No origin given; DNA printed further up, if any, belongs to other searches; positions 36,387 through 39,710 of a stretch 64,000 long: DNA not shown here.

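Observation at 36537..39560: Two complete GspE/PilB secretion-ATPase cores fused in tandem (1007 aa)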

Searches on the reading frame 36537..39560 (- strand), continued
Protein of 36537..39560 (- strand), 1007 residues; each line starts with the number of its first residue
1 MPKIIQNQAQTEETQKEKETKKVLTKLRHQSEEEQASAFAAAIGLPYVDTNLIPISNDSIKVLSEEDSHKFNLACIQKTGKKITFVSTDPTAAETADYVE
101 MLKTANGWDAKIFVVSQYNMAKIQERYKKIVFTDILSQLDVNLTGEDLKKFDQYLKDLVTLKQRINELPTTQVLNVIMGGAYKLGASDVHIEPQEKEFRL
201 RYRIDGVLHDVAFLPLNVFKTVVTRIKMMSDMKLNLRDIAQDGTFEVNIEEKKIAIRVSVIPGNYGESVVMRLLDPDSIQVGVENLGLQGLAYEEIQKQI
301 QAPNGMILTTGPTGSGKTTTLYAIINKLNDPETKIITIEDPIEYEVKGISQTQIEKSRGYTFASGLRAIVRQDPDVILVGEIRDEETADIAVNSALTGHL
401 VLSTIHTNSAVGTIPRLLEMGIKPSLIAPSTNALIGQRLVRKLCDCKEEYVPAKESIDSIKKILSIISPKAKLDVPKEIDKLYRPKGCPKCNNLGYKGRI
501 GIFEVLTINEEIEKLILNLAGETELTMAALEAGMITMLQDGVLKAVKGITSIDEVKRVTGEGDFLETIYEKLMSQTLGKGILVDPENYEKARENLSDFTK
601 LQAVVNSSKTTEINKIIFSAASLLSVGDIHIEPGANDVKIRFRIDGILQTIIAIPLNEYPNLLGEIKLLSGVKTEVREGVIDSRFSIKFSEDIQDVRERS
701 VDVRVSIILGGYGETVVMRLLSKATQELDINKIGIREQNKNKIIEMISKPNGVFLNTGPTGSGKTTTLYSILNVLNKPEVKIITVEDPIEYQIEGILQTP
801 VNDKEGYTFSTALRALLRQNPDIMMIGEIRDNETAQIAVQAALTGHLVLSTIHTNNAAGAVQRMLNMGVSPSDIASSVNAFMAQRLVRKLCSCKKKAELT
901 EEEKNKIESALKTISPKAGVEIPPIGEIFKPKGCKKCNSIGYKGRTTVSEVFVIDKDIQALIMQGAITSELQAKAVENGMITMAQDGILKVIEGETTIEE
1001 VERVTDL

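Call 13: find_encoding_contigs(protein=P0047, flank=10000, max_places=2)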
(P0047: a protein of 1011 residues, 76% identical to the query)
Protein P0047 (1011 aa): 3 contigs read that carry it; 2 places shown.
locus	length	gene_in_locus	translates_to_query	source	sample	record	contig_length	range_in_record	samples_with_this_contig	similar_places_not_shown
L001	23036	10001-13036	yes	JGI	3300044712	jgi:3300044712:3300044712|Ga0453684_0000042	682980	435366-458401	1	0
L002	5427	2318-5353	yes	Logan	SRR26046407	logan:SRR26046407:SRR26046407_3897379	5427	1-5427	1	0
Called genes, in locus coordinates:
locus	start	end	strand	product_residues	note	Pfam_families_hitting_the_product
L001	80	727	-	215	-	PF01330:RuvA_N, PF00633:HHH (faint), PF14520:HHH_5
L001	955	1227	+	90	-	PF01649:Ribosomal_S20p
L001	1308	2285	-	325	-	PF06144:DNA_pol3_delta, PF21694:DNA_pol3_delta_C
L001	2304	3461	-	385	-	PF11258:DUF3048, PF17479:DUF3048_C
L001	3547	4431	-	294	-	PF01149:Fapy_DNA_glyco, PF05833:NFACT_N (faint), PF06831:H2TH, PF06827:zf-FPG_IleRS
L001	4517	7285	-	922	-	PF02739:5_3_exonuc_N, PF01367:5_3_exonuc, PF01612:DNA_pol_A_exo1, PF22619:DNA_polI_exo1 (weak), PF00476:DNA_pol_A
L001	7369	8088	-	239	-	PF00160:Pro_isomerase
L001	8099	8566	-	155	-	PF02367:TsaE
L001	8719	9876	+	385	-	PF01368:DHH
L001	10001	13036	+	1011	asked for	PF20720:nSTAND3 (faint), PF01637:ATPase_2 (faint), PF00004:AAA (faint), PF04851:ResIII (faint), PF13173:AAA_14 (faint), PF25199:nSTAND_NTPase5 (faint), PF00437:T2SSE, PF00437:T2SSE, +6 more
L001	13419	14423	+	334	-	PF06068:TIP49 (weak), PF05496:RuvB_N, PF00004:AAA, PF07728:AAA_5, PF13173:AAA_14 (faint), PF17864:AAA_lid_4, PF05491:WHD_RuvB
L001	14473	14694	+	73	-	-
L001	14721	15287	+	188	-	PF03703:bPH_2 (weak)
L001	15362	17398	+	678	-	PF00932:LTD, PF18911:PKD_4, PF00801:PKD (weak), PF00932:LTD (weak)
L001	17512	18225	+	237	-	PF20772:TACO1_YebC_N, PF01709:Transcrip_reg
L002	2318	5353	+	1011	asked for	PF20720:nSTAND3 (faint), PF01637:ATPase_2 (faint), PF00004:AAA (faint), PF04851:ResIII (faint), PF13173:AAA_14 (faint), PF25199:nSTAND_NTPase5 (faint), PF00437:T2SSE, PF00437:T2SSE, +6 more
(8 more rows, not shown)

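Call 15: search_protein_families(library=pfam, proteins=[P0048], max_evalue=1e-10)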
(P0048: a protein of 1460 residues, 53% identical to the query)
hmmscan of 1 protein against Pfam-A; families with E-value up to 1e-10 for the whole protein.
P0048 (1460 aa): 5 families
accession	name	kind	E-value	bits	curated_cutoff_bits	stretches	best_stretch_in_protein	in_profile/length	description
PF00437.27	T2SSE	-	0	1084.8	24.9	3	168-560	7-370/370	Type II/IV secretion system protein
PF25199.1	nSTAND_NTPase5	-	8.1e-15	55.3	34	0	741-795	27-83/145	Novel STAND NTPase 5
PF13401.12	AAA_22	-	6.3e-14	52.9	27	0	307-344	5-42/130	AAA domain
PF20720.3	nSTAND3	-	4.3e-13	49.7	27.2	0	305-350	15-60/155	Novel STAND NTPase 3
PF12775.13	AAA_7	-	6.7e-11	42.5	25.8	0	302-342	28-68/181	P-loop containing dynein motor region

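Call 16: find_encoding_contigs(protein=P0048, flank=10000, max_places=3)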
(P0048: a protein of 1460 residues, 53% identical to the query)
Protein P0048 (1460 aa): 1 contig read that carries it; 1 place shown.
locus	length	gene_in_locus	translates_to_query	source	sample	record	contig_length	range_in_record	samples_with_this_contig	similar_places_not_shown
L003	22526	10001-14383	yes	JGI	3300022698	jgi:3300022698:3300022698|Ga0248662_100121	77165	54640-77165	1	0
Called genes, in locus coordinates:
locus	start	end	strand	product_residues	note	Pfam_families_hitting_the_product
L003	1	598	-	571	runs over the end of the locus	PF09972:DUF2207, PF20990:DUF2207_C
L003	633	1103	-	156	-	PF02681:DUF212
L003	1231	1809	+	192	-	PF04011:LemA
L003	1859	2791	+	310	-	PF01435:Peptidase_M48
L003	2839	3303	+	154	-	-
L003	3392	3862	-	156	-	-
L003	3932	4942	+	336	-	PF06068:TIP49 (faint), PF05496:RuvB_N, PF01078:Mg_chelatase (faint), PF13191:AAA_16 (faint), PF00004:AAA, PF07728:AAA_5, PF17864:AAA_lid_4, PF05491:WHD_RuvB, +1 more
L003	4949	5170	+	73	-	-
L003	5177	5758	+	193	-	PF03703:bPH_2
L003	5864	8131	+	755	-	PF00932:LTD, PF18911:PKD_4, PF00801:PKD, PF00932:LTD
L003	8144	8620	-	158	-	PF02367:TsaE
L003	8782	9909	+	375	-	PF01368:DHH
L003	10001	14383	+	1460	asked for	PF01935:DUF87 (faint), PF05157:MshEN (weak), PF03215:Rad17 (faint), PF14532:Sigma54_activ_2 (faint), PF16796:Microtub_bd (faint), PF00437:T2SSE, PF00004:AAA (faint), PF00437:T2SSE, +23 more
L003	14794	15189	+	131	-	PF09685:MamF_MmsF (weak)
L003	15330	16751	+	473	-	PF00224:PK, PF03328:HpcH_HpaI (weak), PF02887:PK_C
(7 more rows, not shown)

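Call 19: search_solved_structures(query=window:36537-39560:-, max_evalue=1e-30)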
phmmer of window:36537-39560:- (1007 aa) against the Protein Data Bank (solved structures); distinct sequences matched with E-value up to 1e-30: 17.
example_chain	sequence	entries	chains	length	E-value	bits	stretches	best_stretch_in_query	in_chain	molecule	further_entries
5zfr_A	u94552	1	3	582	3.3e-109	369.4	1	25-560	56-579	Type IV pilus biogenesis ATPase PilB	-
6olj_C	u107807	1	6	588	5.4e-109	368.7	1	20-560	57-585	Type IV pilus biogenesis ATPase PilB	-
5tsg_B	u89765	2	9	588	1.1e-108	367.7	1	20-560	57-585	Type IV pilus biogenesis ATPase PilB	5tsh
3jc8_Ba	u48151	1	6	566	5.1e-106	358.9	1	11-558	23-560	Type IV-A pilus assembly ATPase PilB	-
4ksr_A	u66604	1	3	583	2.4e-103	350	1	164-563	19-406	Type II secretion system protein E, Hemolysin-coregulated protein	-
4pht_A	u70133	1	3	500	3.5e-103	349.5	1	160-561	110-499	General secretory pathway protein E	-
4kss_A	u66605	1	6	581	3.6e-103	349.4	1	164-562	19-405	Type II secretion system protein E, hemolysin-coregulated protein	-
1p9r_A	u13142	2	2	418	2.2e-102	346.8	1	155-557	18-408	General secretion pathway protein E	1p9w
6f8l_G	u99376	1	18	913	2.6e-89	303.6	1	32-559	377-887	Type IV pilus assembly protein PilF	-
5oiu_A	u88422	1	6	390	1e-86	295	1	175-556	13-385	Type IV pilus assembly protein PilF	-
6ejf_A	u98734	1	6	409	1.2e-86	294.8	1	178-559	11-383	Type IV pilus assembly protein PilF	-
5it5_F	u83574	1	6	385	1.5e-86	294.5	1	178-556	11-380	ATP binding motif-containing protein PilF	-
8dze_A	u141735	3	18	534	7.2e-36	126.7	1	708-999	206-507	BfpD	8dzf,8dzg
3jvu_A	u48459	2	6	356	6.3e-33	117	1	179-443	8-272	Twitching mobility protein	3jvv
5zfq_A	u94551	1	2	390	1.8e-32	115.5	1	183-420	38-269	Twitching motility pilus retraction protein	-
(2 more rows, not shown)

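Call 20: search_protein_representatives(protein=window:36537-39560:-)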
Query: 1007 residues. Proteins with E-value up to 0.001 (for the whole library): 57037; up to 1e-10: 36200; up to 1e-30: 15623. The best 150 are listed.
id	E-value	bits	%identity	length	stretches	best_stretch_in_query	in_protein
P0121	0.0e+00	1113.1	53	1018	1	8-1005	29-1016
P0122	0.0e+00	1098.5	50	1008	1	2-1006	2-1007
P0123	1.6e-283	959.5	47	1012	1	18-1004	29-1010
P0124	2.4e-266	902.7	65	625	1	121-743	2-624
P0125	1.4e-246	837.3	45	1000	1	11-1004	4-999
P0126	5.0e-244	828.8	43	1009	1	29-1005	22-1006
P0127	5.6e-238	808.8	42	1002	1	17-1005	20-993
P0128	8.7e-235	798.3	42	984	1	14-996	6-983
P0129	8.1e-233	791.7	43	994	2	23-561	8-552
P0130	1.6e-232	790.8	43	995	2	20-559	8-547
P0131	3.2e-230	783.2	42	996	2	23-595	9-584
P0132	1.9e-224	764.1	42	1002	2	24-590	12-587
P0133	7.8e-219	745.5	39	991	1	24-1005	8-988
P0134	5.2e-206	703.0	39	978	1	24-994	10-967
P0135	4.6e-161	554.3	61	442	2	519-869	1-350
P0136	3.3e-160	551.5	46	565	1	3-561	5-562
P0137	6.5e-159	547.2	37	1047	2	174-558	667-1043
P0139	5.3e-151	521.0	41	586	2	713-1005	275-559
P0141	4.5e-150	517.9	41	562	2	700-1005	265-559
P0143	5.9e-146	504.3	45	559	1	14-560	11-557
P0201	3.5e-121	422.3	37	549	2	584-1005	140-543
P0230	2.6e-116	406.2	49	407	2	698-1005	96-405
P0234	1.0e-115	404.2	41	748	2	699-1005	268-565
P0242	1.9e-114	400.0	41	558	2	697-1005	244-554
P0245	5.5e-114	398.5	40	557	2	728-1005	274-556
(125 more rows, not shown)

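Call 22: list_cluster_members(proteins=[P0121, P0122, P0123, P0125, P0126, P0127, P0128, P0129, P0133, P0134])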
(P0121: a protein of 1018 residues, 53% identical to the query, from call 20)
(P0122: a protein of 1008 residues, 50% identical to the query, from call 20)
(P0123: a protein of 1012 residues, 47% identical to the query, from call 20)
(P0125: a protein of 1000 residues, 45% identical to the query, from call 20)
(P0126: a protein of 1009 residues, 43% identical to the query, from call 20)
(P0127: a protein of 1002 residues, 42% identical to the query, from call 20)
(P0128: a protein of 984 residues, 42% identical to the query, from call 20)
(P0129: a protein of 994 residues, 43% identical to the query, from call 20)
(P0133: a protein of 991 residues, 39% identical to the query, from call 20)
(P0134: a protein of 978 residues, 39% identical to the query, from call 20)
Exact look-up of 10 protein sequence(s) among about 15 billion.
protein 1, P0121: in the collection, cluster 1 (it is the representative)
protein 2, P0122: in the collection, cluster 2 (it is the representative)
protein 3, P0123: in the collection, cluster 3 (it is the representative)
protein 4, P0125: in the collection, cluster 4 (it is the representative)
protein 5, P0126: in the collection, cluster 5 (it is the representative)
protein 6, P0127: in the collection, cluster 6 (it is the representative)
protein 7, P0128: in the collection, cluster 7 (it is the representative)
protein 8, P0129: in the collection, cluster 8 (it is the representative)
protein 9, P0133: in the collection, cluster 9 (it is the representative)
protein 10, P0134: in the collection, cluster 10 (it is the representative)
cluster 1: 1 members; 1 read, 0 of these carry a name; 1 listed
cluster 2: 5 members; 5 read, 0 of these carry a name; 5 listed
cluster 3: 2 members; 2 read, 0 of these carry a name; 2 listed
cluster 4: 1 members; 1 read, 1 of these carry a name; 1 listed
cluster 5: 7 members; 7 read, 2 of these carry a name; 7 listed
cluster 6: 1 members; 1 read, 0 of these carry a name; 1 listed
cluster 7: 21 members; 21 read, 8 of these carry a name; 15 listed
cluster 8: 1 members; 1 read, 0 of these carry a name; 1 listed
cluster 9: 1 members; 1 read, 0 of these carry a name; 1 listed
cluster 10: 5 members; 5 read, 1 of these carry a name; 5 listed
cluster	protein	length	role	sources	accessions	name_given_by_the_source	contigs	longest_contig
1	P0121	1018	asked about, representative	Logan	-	-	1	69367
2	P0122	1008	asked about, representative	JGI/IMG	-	-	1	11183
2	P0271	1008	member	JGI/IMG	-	-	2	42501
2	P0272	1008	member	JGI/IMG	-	-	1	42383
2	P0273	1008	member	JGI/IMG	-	-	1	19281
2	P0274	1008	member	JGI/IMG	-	-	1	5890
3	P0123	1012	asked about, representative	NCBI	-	-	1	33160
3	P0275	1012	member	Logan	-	-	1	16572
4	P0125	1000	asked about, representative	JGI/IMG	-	type II secretory ATPase GspE/PulE/Tfp pilus assembly ATPase PilB-like protein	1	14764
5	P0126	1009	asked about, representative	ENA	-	-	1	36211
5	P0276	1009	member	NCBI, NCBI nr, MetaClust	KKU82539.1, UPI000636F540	MAG: General secretory pathway protein E [Parcubacteria group bacterium GW2011_GWA2_47_8] | status=active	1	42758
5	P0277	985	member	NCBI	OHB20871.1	MAG: hypothetical protein A2666_04455, partial [Parcubacteria group bacterium ...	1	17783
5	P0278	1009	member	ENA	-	-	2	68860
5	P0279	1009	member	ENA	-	-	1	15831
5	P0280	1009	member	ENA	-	-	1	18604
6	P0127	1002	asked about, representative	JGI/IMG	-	-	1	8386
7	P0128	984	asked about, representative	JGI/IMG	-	type II secretory ATPase GspE/PulE/Tfp pilus assembly ATPase PilB-like protein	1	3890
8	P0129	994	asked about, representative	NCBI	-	-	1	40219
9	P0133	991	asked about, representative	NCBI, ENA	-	-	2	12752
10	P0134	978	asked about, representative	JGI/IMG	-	-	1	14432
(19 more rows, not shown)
